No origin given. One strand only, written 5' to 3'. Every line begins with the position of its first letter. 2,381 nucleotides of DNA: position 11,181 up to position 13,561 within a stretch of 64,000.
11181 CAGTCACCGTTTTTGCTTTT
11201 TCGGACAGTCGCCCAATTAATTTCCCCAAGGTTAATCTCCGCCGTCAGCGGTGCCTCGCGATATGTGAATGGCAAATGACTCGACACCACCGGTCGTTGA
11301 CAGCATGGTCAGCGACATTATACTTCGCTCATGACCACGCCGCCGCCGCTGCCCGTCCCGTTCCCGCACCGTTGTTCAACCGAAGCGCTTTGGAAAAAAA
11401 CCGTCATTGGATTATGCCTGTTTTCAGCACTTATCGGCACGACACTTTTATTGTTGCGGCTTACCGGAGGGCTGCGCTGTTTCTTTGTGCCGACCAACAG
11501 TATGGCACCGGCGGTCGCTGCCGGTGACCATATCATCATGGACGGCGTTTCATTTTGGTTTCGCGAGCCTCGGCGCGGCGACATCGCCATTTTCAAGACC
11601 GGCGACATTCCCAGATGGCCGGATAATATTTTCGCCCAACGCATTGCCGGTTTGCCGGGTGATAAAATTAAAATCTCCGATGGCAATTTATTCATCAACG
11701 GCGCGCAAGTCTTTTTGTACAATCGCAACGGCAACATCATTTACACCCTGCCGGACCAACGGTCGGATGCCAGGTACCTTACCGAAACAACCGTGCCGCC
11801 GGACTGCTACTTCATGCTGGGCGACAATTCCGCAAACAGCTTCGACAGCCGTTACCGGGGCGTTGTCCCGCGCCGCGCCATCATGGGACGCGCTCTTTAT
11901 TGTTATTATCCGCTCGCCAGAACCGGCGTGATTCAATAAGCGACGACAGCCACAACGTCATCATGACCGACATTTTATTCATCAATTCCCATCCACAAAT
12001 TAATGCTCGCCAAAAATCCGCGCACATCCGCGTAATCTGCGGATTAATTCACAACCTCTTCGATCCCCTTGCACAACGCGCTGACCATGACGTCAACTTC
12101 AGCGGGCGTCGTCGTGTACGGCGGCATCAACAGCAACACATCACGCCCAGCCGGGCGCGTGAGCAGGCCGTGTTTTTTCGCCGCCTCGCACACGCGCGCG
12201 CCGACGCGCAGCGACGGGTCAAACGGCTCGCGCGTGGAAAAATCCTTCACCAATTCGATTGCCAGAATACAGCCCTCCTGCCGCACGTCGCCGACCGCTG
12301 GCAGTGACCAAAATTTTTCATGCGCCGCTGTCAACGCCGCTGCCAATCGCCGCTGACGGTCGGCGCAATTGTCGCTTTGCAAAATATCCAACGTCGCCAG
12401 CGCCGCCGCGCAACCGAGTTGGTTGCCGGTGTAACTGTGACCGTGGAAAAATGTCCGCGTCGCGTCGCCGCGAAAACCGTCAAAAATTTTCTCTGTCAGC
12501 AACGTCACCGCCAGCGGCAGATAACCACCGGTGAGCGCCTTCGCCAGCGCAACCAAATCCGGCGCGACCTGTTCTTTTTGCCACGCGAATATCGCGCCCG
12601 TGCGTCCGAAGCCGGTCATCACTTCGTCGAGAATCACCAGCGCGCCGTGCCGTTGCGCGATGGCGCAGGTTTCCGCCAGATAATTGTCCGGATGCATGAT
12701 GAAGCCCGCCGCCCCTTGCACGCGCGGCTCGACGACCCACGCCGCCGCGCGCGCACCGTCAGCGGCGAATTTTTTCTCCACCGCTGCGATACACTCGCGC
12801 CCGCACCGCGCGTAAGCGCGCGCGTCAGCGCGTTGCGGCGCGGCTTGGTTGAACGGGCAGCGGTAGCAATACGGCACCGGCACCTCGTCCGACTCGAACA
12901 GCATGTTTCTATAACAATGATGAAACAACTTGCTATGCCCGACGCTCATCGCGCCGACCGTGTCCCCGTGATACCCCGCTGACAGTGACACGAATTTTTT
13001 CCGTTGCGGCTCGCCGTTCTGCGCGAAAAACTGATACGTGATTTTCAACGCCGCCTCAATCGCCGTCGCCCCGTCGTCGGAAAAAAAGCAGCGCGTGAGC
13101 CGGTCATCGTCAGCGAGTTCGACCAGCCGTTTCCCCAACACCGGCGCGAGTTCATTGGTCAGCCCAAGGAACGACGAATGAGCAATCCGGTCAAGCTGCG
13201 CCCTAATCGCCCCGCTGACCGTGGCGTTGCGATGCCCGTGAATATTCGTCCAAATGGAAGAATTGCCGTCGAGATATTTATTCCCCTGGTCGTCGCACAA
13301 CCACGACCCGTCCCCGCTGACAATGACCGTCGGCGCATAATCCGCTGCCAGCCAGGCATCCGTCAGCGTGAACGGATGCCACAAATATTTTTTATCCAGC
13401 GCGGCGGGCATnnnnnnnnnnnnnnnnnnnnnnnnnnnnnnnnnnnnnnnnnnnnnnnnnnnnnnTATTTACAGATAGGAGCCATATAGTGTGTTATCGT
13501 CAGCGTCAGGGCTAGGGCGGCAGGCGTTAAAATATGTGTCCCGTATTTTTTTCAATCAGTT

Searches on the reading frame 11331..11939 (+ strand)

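Call 50: search_protein_families(library=pfam, proteins=[window:11331-11939:+], max_evalue=0.01)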
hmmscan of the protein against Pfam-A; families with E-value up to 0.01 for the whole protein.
window:11331-11939:+ (202 aa): 1 family
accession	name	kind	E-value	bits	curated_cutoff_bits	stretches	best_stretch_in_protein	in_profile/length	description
PF10502.14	Peptidase_S26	-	1e-31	110.6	22.9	1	41-192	16-167/168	Signal peptidase, peptidase S26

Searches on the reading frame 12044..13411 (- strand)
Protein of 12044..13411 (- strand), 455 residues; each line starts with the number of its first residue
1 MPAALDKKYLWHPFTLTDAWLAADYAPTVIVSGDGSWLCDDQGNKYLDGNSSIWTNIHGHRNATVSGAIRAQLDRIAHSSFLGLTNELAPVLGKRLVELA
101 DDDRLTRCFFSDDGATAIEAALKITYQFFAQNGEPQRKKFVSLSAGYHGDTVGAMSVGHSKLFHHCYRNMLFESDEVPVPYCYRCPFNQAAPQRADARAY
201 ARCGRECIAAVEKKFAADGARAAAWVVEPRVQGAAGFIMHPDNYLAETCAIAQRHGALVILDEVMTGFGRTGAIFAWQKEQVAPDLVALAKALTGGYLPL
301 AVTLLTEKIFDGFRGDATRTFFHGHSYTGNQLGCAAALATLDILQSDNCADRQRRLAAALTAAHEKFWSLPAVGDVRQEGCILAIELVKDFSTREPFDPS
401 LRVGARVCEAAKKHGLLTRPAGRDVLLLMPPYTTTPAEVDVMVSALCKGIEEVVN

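Call 7: search_protein_families(library=pfam, proteins=[window:12044-13411:-], max_evalue=0.01)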
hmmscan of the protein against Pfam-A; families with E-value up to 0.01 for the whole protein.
window:12044-13411:- (455 aa): 1 family
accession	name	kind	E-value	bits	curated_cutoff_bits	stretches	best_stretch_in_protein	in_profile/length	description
PF00202.27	Aminotran_3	-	1.6e-89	300.8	30.5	1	27-447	10-400/403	Aminotransferase class-III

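Call 21: find_homologous_proteins(query=window:12044-13411:-, max_evalue=1e-100)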
Query window:12044-13411:- (455 aa): 6111 proteins with E <= 1e-100 among 8000 candidates; the best 120 are listed.
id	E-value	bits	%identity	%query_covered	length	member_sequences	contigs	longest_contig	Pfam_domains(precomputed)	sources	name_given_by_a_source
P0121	4.4e-293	990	94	100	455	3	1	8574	PF00202.28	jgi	jgi:adenosylmethionine-8-amino-7-oxononanoate aminotransferase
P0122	6.3e-263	891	84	100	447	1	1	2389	PF00202.28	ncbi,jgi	jgi:adenosylmethionine-8-amino-7-oxononanoate aminotransferase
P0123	2.0e-262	889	85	100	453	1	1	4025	PF00202.28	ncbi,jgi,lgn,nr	ncbi:MAG: adenosylmethionine--8-amino-7-oxononanoate transaminase [Verrucomicrobiales bacterium]|jgi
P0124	7.9e-246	834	77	100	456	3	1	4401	PF00202.28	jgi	-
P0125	1.0e-238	811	75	100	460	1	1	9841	PF00202.28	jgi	jgi:adenosylmethionine-8-amino-7-oxononanoate aminotransferase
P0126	4.0e-206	703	67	100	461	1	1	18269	PF00202.28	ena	-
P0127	6.6e-204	696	67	99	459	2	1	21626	PF00202.28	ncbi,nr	ncbi:MAG: adenosylmethionine--8-amino-7-oxononanoate transaminase [Methylacidiphilales bacterium]|nr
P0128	5.3e-201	687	66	100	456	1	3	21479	PF00202.28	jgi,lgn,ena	-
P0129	7.1e-198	676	64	99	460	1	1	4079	PF00202.28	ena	-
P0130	8.4e-190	650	61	99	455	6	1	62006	PF00202.28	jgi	-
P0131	3.3e-189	648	63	99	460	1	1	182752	PF00202.28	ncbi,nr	ncbi:MAG: adenosylmethionine--8-amino-7-oxononanoate transaminase [Candidatus Methylacidiphilales ba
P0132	4.5e-189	647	63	99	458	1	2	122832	PF00202.28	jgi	jgi:adenosylmethionine-8-amino-7-oxononanoate aminotransferase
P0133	5.8e-186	637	61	100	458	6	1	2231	PF00202.28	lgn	-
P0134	6.3e-184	630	60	99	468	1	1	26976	PF00202.28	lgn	-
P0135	7.8e-183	627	62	99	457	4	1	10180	PF00202.28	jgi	jgi:adenosylmethionine---8-amino-7-oxononanoate aminotransferase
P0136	3.1e-182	625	60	99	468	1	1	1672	PF00202.28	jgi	jgi:adenosylmethionine-8-amino-7-oxononanoate aminotransferase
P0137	4.6e-182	624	60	100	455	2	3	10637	PF00202.28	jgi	jgi:adenosylmethionine-8-amino-7-oxononanoate aminotransferase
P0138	7.4e-182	623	60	99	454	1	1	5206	PF00202.28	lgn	-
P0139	4.0e-181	621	59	99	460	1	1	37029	PF00202.28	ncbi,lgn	ncbi:MAG: adenosylmethionine--8-amino-7-oxononanoate transaminase [Verrucomicrobiota bacterium]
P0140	4.1e-181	621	61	100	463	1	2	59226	PF00202.28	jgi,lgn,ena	-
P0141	9.1e-181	620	60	99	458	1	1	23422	PF00202.28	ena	-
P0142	6.6e-179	614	60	99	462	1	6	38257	PF00202.28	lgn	-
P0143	8.5e-179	613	60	100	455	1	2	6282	PF00202.28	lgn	-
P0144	4.9e-177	608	58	100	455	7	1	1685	PF00202.28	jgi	jgi:adenosylmethionine-8-amino-7-oxononanoate aminotransferase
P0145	5.7e-177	607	59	100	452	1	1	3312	PF00202.28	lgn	-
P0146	3.5e-176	605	61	99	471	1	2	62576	PF00202.28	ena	-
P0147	3.7e-176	605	60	99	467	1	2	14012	PF00202.28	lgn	-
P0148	6.4e-176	604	58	99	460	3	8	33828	PF00202.28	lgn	-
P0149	1.9e-175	602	60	99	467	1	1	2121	PF00202.28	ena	-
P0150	2.4e-175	602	58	99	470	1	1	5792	PF00202.28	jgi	-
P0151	1.3e-173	596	58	99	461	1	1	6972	PF00202.28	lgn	-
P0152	2.9e-173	595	58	99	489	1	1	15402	PF00202.28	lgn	-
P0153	6.4e-172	591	57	100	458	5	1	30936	PF00202.28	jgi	jgi:adenosylmethionine-8-amino-7-oxononanoate transaminase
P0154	1.4e-171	590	57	99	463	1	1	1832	PF00202.28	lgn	-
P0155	2.4e-170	586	57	99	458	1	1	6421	PF00202.28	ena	-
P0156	4.3e-170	585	59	100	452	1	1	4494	PF00202.28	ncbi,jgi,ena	jgi:adenosylmethionine-8-amino-7-oxononanoate aminotransferase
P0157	5.8e-170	584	58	99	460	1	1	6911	PF00202.28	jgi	-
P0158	7.1e-170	584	58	99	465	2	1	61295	PF00202.28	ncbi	ncbi:MAG: adenosylmethionine--8-amino-7-oxononanoate transaminase [Candidatus Methylacidiphilales ba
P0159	2.1e-169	582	58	99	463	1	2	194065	PF00202.28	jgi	jgi:adenosylmethionine-8-amino-7-oxononanoate aminotransferase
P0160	3.4e-169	582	59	99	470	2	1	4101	PF00202.28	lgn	-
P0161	8.3e-169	580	58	99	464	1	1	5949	PF00202.28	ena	-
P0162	1.1e-168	580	58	99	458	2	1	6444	PF00202.28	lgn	-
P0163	1.6e-168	580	59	100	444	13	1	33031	PF00202.28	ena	-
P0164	1.8e-168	579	57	99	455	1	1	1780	PF00202.28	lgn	-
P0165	4.5e-168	578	59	100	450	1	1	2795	PF00202.28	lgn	-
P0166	6.2e-168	578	57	99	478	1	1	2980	PF00202.28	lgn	-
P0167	1.9e-167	576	57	99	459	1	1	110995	PF00202.28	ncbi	-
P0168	4.7e-167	575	57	100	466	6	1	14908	PF00202.28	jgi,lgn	jgi:adenosylmethionine-8-amino-7-oxononanoate aminotransferase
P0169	5.2e-167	575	60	97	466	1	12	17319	PF00202.28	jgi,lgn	-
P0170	1.2e-166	573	59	99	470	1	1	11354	PF00202.28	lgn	-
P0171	1.8e-166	573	58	99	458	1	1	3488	PF00202.28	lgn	-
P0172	1.9e-166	573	57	99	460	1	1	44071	PF00202.28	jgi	jgi:adenosylmethionine-8-amino-7-oxononanoate aminotransferase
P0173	2.7e-166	572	57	99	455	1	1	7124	PF00202.28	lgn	-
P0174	6.2e-166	571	58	99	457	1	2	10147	PF00202.28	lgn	-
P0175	6.3e-166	571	57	99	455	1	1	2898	PF00202.28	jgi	-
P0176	6.5e-166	571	57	99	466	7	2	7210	PF00202.28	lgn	-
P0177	1.2e-165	570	58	99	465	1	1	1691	PF00202.28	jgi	jgi:adenosylmethionine-8-amino-7-oxononanoate transaminase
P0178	1.4e-165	570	55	99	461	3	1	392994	PF00202.28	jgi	jgi:adenosylmethionine-8-amino-7-oxononanoate aminotransferase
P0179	3.9e-165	568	58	99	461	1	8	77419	PF00202.28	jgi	jgi:adenosylmethionine-8-amino-7-oxononanoate transaminase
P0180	6.9e-165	568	57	100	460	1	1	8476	PF00202.28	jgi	jgi:adenosylmethionine-8-amino-7-oxononanoate transaminase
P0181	8.8e-165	567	58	100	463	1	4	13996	PF00202.28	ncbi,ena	-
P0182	1.2e-164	567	57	98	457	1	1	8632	PF00202.28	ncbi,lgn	ncbi:MAG: adenosylmethionine--8-amino-7-oxononanoate transaminase [Verrucomicrobiota bacterium]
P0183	1.2e-164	567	55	100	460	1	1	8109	PF00202.28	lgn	-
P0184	1.7e-164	566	59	99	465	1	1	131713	PF00202.28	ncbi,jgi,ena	jgi:adenosylmethionine-8-amino-7-oxononanoate aminotransferase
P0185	2.4e-164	566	57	100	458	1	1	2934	PF00202.28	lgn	-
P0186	4.0e-164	565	58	99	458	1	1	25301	PF00202.28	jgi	jgi:adenosylmethionine-8-amino-7-oxononanoate transaminase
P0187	4.8e-164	565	58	99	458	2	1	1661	PF00202.28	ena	-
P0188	5.0e-164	565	58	100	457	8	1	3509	PF00202.28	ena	-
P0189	6.3e-164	564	56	100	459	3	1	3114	PF00202.28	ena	-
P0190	6.8e-164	564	59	99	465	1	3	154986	PF00202.28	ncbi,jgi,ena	jgi:adenosylmethionine-8-amino-7-oxononanoate aminotransferase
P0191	8.0e-164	564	58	99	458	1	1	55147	PF00202.28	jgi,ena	-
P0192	1.1e-163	564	58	99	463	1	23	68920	PF00202.28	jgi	jgi:adenosylmethionine-8-amino-7-oxononanoate transaminase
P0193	2.0e-163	563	57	99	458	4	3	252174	PF00202.28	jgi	-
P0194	2.1e-163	563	57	99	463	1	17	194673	PF00202.28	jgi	jgi:adenosylmethionine-8-amino-7-oxononanoate transaminase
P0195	2.2e-163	563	59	99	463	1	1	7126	PF00202.28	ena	-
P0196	3.2e-163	562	58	100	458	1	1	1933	PF00202.28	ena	-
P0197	3.6e-163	562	58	100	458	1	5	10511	PF00202.28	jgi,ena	-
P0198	3.9e-163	562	58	100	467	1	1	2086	PF00202.28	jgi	-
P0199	7.4e-163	561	57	99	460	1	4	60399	PF00202.28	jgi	jgi:adenosylmethionine-8-amino-7-oxononanoate transaminase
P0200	7.5e-163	561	57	99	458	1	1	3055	PF00202.28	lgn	-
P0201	8.2e-163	561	56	99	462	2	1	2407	PF00202.28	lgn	-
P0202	8.9e-163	561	57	100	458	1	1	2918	PF00202.28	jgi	-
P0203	9.5e-163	561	55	99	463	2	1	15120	PF00202.28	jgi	jgi:adenosylmethionine-8-amino-7-oxononanoate aminotransferase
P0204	1.1e-162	560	57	99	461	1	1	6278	PF00202.28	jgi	jgi:adenosylmethionine-8-amino-7-oxononanoate aminotransferase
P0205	1.3e-162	560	57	99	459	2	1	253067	PF00202.28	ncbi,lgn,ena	-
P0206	1.4e-162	560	57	100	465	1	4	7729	PF00202.28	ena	-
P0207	1.5e-162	560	57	100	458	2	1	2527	PF00202.28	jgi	jgi:adenosylmethionine-8-amino-7-oxononanoate aminotransferase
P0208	1.7e-162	560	55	99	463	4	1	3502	PF00202.28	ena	-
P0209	1.8e-162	560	57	99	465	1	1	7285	PF00202.28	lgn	-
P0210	2.4e-162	559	58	100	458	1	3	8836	PF00202.28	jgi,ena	-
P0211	4.3e-162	558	55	99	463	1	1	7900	PF00202.28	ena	-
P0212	4.5e-162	558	57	99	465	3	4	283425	PF00202.28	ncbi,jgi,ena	jgi:adenosylmethionine-8-amino-7-oxononanoate aminotransferase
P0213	4.7e-162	558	55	99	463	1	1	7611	PF00202.28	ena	-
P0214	5.1e-162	558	58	99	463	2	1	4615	PF00202.28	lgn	-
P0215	6.2e-162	558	55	98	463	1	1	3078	PF00202.28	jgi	jgi:adenosylmethionine---8-amino-7-oxononanoate aminotransferase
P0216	7.9e-162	557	55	99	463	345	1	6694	PF00202.28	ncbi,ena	-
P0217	8.3e-162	557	56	99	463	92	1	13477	PF00202.28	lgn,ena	-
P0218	9.5e-162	557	56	99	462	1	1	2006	PF00202.28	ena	-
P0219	9.8e-162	557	57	99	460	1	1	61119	PF00202.28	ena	-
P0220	1.1e-161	557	57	100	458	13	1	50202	PF00202.28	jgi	jgi:adenosylmethionine-8-amino-7-oxononanoate aminotransferase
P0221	1.2e-161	557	55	99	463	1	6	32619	PF00202.28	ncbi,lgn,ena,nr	ncbi:MAG: adenosylmethionine--8-amino-7-oxononanoate transaminase [Verrucomicrobia bacterium]|nr:ade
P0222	1.2e-161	557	55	99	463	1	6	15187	PF00202.28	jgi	jgi:adenosylmethionine-8-amino-7-oxononanoate aminotransferase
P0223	1.5e-161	557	56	99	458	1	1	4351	PF00202.28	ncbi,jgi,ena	jgi:adenosylmethionine-8-amino-7-oxononanoate aminotransferase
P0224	1.5e-161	557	56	100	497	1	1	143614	PF00202.28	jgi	jgi:adenosylmethionine-8-amino-7-oxononanoate aminotransferase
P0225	1.6e-161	556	55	99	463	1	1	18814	PF00202.28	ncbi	-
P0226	1.7e-161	556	55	99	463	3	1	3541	PF00202.28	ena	-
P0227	2.3e-161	556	56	99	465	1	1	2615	PF00202.28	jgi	jgi:adenosylmethionine-8-amino-7-oxononanoate transaminase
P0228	2.6e-161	556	56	99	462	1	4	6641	PF00202.28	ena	-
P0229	2.7e-161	556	58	99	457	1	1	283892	PF00202.28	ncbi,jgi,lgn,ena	jgi:adenosylmethionine-8-amino-7-oxononanoate aminotransferase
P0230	2.8e-161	556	56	99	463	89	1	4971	PF00202.28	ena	-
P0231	2.9e-161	556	57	99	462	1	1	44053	PF00202.28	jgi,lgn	-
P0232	3.4e-161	555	56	98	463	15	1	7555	PF00202.28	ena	-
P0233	3.4e-161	555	57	99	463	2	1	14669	PF00202.28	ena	-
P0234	3.6e-161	555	58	100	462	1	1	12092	PF00202.28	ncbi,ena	-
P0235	4.0e-161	555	55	98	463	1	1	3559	PF00202.28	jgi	jgi:adenosylmethionine-8-amino-7-oxononanoate aminotransferase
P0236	4.6e-161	555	58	99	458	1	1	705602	PF00202.28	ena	-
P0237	4.8e-161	555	55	99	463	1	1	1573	PF00202.28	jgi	jgi:adenosylmethionine-8-amino-7-oxononanoate aminotransferase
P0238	5.2e-161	555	57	99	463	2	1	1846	PF00202.28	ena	-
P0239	5.7e-161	555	54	99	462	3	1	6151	PF00202.28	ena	-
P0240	7.9e-161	554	57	99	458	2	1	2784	PF00202.28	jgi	-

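Call 22: find_encoding_contigs(protein=P0123, flank=10000, max_places=6)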
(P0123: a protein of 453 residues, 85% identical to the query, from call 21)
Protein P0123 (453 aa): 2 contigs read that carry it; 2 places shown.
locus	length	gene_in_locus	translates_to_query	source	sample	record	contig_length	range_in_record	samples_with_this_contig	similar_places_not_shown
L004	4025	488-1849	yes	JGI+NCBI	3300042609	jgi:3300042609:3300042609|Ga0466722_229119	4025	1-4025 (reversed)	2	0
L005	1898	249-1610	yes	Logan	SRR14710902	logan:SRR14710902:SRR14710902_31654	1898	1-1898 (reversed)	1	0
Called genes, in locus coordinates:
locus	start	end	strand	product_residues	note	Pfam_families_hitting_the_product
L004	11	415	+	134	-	PF00155:Aminotran_1_2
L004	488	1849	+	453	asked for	PF00202:Aminotran_3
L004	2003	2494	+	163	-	PF13500:AAA_26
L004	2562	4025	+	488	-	?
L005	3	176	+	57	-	?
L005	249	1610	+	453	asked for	PF00202:Aminotran_3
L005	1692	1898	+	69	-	?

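Call 23: find_encoding_contigs(protein=P0122, flank=10000, max_places=6)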
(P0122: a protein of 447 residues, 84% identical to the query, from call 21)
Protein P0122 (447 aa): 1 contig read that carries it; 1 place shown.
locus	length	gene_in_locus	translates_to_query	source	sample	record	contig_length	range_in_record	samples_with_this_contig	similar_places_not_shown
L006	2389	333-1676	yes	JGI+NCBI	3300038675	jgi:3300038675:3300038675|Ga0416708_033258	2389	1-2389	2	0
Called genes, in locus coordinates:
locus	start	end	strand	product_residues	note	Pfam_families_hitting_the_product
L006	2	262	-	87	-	?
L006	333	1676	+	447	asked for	PF00202:Aminotran_3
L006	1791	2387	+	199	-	?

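Call 24: find_encoding_contigs(protein=P0125, flank=10000, max_places=6)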
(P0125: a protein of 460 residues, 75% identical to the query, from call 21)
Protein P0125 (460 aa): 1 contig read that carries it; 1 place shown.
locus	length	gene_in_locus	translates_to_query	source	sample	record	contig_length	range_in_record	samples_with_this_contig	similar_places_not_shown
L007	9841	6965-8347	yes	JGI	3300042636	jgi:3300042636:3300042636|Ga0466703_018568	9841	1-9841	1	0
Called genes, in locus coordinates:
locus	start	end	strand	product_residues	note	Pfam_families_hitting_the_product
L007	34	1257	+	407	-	-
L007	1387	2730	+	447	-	PF00595:PDZ, PF17820:PDZ_6, PF03572:Peptidase_S41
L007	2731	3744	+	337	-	PF00814:TsaD, PF22521:HypF_C_2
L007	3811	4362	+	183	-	PF01327:Pep_deformylase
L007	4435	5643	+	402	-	PF01979:Amidohydro_1, PF07969:Amidohydro_3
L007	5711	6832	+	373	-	PF00155:Aminotran_1_2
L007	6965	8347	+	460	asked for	PF00202:Aminotran_3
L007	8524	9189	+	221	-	PF13500:AAA_26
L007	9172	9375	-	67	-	-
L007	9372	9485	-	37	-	-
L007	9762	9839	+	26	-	?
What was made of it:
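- Relatives L004 and L007 have bioF-bioA-bioD (calls 22, 24).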

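Call 25: list_cluster_members(proteins=[P0121, window:12044-13411:-])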
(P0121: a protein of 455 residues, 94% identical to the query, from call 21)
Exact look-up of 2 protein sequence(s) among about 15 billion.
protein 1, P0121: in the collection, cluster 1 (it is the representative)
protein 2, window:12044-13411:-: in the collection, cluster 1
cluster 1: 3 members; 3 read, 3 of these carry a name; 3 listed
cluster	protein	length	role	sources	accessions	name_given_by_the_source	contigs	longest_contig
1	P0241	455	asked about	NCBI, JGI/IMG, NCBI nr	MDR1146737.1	MAG: adenosylmethionine--8-amino-7-oxononanoate transaminase [Verrucomicrobiales ... | adenosylmethionine-8-amino-7-oxononanoate aminotransferase | adenosylmethionine--8-amino-7-oxononanoate transaminase [Verrucomicrobiales bacterium]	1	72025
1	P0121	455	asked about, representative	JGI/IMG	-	adenosylmethionine-8-amino-7-oxononanoate aminotransferase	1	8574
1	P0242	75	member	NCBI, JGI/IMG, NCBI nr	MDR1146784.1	MAG: hypothetical protein LBK71_11715 [Verrucomicrobiales bacterium] | adenosylmethionine-8-amino-7-oxononanoate aminotransferase | hypothetical protein [Verrucomicrobiales bacterium]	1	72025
